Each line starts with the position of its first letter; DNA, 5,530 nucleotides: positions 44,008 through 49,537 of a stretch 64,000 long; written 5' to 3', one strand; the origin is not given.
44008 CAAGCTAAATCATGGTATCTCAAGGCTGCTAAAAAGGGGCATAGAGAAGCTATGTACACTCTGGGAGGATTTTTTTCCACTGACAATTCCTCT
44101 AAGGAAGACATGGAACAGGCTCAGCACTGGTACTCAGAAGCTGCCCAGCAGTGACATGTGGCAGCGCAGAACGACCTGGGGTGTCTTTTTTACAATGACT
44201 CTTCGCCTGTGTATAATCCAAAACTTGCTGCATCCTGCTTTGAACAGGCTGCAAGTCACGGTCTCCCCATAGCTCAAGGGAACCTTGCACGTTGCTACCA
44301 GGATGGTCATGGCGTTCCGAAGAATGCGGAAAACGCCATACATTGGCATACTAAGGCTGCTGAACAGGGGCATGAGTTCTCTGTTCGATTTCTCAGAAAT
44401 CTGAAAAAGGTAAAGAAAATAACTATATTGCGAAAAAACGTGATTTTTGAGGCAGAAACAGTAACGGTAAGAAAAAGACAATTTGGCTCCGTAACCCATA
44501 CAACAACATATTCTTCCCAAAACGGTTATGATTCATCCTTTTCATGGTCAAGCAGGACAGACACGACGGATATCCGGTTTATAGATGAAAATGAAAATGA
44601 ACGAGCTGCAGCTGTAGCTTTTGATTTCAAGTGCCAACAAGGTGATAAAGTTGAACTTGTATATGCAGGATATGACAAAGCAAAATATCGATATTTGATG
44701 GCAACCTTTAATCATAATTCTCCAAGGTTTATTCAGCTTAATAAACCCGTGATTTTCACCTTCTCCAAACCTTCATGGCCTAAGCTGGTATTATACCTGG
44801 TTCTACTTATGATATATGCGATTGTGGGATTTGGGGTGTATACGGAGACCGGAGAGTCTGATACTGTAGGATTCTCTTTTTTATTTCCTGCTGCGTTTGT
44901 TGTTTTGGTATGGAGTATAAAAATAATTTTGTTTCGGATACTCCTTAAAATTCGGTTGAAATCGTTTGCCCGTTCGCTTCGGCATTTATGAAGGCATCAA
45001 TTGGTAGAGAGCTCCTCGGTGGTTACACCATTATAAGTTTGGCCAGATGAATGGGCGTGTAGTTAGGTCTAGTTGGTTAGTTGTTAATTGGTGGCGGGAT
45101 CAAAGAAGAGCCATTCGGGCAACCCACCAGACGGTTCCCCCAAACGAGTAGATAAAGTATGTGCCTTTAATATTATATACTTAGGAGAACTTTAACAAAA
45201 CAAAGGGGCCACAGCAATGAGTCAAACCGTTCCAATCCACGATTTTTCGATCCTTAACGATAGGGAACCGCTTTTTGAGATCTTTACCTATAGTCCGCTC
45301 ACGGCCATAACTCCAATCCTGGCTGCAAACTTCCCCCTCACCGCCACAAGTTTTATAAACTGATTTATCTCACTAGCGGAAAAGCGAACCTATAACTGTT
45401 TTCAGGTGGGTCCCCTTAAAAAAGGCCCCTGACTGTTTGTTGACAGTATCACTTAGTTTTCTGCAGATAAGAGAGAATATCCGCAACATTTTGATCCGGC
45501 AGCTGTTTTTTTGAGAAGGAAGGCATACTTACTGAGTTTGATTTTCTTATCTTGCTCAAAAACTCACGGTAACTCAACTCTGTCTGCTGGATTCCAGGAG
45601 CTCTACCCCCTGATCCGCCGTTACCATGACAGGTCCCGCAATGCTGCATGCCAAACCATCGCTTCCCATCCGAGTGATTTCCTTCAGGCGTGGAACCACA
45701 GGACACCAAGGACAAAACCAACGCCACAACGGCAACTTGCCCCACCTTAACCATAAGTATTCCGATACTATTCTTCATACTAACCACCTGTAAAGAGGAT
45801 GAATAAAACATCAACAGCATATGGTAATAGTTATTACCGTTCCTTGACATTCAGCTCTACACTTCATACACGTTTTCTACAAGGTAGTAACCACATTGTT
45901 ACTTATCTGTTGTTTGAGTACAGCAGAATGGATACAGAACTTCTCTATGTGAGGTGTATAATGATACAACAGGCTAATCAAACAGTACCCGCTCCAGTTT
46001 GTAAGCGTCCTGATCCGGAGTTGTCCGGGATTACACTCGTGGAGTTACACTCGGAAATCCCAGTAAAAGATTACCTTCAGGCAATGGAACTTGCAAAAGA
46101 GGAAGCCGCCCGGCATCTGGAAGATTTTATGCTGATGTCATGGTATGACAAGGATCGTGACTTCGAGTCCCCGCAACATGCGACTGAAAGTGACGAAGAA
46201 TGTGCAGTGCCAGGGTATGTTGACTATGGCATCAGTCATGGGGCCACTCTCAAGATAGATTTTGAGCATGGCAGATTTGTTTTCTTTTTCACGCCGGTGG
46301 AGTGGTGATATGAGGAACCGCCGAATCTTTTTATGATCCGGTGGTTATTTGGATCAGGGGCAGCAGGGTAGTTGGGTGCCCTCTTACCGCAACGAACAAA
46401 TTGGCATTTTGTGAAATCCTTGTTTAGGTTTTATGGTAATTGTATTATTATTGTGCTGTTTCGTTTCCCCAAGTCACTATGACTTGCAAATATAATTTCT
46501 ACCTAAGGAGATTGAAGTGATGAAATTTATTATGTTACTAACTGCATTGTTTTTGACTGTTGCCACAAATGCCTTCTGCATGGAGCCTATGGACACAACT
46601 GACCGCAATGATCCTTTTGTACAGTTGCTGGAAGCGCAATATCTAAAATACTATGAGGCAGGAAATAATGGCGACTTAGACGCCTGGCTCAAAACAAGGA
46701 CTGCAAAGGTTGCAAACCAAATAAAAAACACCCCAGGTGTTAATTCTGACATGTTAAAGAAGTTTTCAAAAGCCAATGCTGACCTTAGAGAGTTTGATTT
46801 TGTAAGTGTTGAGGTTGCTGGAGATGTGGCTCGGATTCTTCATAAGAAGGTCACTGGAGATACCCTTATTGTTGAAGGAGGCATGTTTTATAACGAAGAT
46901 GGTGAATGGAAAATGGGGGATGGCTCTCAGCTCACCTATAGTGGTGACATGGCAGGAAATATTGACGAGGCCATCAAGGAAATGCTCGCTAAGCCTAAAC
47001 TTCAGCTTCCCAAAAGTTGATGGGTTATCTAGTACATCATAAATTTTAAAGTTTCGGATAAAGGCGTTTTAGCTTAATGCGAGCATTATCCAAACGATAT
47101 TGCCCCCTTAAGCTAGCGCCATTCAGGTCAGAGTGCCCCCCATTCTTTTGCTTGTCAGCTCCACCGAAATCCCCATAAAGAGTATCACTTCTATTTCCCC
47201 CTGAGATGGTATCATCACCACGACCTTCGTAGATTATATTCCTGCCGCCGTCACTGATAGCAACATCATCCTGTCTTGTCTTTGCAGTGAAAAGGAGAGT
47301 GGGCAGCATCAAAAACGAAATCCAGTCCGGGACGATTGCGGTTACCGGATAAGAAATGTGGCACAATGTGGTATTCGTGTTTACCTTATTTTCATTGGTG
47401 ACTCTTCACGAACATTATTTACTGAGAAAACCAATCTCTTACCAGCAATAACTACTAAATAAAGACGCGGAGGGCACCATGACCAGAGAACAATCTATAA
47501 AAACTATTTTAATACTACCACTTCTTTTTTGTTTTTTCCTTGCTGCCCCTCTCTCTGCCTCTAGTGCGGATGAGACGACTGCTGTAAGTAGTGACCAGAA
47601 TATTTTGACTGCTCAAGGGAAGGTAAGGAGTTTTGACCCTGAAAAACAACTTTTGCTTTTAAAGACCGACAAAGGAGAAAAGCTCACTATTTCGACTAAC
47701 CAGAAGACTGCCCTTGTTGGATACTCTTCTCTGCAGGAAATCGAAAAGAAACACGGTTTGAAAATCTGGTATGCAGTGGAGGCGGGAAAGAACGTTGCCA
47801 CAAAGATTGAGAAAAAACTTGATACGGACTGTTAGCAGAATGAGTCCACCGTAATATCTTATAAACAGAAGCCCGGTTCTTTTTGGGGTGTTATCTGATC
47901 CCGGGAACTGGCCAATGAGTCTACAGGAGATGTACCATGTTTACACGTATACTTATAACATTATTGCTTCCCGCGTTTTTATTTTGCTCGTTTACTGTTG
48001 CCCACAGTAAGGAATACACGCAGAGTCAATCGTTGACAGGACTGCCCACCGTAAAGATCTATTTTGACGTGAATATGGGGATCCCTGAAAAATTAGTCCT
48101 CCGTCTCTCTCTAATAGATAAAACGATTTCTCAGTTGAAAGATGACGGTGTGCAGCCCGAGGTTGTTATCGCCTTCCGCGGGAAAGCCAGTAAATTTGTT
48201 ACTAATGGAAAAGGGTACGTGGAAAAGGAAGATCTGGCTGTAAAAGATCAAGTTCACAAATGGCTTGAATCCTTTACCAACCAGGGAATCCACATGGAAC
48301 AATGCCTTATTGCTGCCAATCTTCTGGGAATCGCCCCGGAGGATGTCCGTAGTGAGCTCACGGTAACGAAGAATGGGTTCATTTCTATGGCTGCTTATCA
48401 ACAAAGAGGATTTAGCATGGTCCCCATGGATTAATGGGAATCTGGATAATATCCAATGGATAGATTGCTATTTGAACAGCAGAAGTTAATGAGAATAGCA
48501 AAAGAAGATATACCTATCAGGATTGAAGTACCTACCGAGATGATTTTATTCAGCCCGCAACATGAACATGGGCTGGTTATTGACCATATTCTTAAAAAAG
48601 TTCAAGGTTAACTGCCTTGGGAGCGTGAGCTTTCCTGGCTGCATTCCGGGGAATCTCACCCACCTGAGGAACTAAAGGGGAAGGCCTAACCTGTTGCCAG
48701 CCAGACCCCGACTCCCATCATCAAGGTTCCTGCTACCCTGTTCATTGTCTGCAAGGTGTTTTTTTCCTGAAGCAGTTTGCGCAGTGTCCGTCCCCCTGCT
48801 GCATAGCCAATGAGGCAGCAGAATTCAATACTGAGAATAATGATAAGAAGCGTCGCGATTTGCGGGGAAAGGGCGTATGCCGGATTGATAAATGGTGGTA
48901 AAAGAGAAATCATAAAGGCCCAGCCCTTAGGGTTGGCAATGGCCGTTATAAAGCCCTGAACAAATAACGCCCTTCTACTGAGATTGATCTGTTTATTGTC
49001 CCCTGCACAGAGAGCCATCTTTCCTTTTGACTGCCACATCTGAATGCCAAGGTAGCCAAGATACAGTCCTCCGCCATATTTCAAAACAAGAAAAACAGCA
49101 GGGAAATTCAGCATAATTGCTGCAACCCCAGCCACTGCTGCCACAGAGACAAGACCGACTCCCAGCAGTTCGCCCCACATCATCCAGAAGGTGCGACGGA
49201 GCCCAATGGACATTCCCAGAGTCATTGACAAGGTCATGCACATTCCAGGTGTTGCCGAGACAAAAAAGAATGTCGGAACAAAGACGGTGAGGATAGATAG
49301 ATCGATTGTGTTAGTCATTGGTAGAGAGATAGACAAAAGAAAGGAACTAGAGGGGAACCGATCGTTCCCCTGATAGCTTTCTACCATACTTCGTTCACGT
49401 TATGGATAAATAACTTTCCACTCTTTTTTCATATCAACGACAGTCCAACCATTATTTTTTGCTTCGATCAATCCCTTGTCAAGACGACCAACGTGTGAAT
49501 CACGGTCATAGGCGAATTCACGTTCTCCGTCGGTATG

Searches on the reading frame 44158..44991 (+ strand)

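Call 24: search_protein_families(library=pfam, proteins=[window:44158-44991:+], max_evalue=0.001)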
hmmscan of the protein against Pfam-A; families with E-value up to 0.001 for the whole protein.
window:44158-44991:+ (277 aa): 1 family
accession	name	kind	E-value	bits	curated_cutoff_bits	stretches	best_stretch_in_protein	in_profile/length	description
PF08238.18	Sel1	-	8.4e-16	58.3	30.7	1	38-72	2-36/36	Sel1 repeat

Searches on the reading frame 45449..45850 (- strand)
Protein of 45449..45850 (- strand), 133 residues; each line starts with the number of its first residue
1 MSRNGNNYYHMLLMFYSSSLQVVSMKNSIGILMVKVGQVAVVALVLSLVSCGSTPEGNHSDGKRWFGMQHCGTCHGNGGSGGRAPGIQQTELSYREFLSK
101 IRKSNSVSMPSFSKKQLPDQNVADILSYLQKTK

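Call 24: search_protein_families(library=pfam, proteins=[window:45449-45850:-], max_evalue=0.001)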
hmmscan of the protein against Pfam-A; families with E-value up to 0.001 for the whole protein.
window:45449-45850:- (133 aa): 2 families
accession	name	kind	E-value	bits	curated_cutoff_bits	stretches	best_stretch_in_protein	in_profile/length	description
PF13442.11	Cytochrome_CBB3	-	6.1e-10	39.7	27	1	60-129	4-68/68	Cytochrome C oxidase, cbb3-type, subunit III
PF00034.26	Cytochrom_C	-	4.2e-07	31.6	21.3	1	61-132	3-89/90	Cytochrome c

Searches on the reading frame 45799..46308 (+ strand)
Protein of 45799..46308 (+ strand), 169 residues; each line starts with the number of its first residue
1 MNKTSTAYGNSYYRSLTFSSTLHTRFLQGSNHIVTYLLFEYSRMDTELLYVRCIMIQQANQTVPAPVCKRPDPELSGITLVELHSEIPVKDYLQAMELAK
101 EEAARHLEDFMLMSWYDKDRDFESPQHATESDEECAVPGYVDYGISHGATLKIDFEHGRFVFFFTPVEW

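Call 51: search_protein_families(library=pfam, proteins=[window:45799-46308:+], max_evalue=0.00001)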
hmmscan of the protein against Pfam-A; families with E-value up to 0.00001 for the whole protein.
window:45799-46308:+ (169 aa): 1 family
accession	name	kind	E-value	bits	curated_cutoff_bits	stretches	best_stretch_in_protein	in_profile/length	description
PF18505.6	DUF5619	-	1.2e-22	80.2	25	1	81-164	4-85/85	Domain of unknown function (DUF5619)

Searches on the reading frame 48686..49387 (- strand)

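Call 50: search_protein_families(library=pfam, proteins=[window:48686-49387:-], max_evalue=0.00001)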
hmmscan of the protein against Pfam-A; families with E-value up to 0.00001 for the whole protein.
window:48686-49387:- (233 aa): 1 family
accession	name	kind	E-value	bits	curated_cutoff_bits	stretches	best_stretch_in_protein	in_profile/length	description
PF01810.24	LysE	-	6.6e-25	88.2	25.6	1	42-232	2-191/193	LysE type translocator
